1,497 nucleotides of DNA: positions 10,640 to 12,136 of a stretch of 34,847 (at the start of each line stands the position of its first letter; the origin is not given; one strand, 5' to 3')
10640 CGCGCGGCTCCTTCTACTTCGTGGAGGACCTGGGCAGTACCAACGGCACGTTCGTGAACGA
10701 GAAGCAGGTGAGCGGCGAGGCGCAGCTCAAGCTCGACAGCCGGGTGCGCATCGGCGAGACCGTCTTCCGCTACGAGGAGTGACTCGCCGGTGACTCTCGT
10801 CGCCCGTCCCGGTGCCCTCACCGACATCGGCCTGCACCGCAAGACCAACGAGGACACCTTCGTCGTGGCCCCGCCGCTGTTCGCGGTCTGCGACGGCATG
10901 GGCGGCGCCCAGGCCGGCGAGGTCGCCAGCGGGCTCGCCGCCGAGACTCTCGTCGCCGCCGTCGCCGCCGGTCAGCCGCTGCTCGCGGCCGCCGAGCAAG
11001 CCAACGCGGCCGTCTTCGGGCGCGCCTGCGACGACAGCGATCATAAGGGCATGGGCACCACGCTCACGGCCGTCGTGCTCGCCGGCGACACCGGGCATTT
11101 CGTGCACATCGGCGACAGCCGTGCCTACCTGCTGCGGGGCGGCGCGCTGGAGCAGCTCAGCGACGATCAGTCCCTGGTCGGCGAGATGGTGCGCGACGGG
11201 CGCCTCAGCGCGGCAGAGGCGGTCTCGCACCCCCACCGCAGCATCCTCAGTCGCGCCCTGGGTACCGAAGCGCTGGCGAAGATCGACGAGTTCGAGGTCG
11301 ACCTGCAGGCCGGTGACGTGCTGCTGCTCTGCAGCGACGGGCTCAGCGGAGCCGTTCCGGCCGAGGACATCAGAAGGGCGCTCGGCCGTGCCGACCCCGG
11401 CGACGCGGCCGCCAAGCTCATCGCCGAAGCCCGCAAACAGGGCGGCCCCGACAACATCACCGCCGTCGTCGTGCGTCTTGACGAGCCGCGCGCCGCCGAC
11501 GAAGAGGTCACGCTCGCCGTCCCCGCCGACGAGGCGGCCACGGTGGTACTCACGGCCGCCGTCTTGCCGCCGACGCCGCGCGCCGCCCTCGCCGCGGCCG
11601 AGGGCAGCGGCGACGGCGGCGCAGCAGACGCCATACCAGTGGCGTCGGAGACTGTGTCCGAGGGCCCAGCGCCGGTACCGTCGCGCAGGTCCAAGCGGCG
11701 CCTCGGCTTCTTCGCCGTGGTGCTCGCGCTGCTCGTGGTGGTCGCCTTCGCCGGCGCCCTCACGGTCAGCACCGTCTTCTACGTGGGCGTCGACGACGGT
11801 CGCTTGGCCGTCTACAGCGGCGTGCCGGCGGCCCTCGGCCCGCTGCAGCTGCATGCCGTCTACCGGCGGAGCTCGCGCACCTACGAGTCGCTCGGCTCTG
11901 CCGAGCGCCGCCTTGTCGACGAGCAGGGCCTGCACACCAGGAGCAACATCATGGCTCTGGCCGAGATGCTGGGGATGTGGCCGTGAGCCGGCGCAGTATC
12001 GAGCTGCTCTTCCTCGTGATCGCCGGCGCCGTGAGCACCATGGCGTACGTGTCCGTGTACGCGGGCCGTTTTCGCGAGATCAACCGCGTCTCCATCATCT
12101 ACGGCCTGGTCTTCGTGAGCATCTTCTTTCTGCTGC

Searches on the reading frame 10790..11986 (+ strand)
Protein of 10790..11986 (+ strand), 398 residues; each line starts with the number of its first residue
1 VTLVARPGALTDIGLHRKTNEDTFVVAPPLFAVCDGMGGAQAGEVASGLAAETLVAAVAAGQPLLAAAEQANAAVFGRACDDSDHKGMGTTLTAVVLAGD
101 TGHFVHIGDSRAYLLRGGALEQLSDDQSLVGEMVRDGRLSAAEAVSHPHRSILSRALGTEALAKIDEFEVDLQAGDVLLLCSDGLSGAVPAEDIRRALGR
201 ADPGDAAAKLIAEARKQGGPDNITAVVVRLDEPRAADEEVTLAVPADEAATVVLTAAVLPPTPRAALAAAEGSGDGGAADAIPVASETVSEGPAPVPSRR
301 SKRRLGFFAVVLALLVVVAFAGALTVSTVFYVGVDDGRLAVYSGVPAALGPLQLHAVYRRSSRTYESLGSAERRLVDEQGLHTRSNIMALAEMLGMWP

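Call 74: search_protein_families(library=pfam, proteins=[window:10790-11986:+], max_evalue=0.00001)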
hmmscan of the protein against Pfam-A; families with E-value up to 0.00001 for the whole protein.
window:10790-11986:+ (398 aa): 3 families
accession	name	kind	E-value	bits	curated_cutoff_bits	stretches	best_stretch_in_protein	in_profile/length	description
PF13672.11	PP2C_2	-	2.7e-12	47.1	24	1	29-190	25-179/209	Protein phosphatase 2C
PF07228.17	SpoIIE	-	8.8e-08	32.7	25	0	31-230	7-191/192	Stage II sporulation protein E (SpoIIE)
PF00481.26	PP2C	-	6.4e-06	26.4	20.3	0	30-127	36-140/255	Protein phosphatase 2C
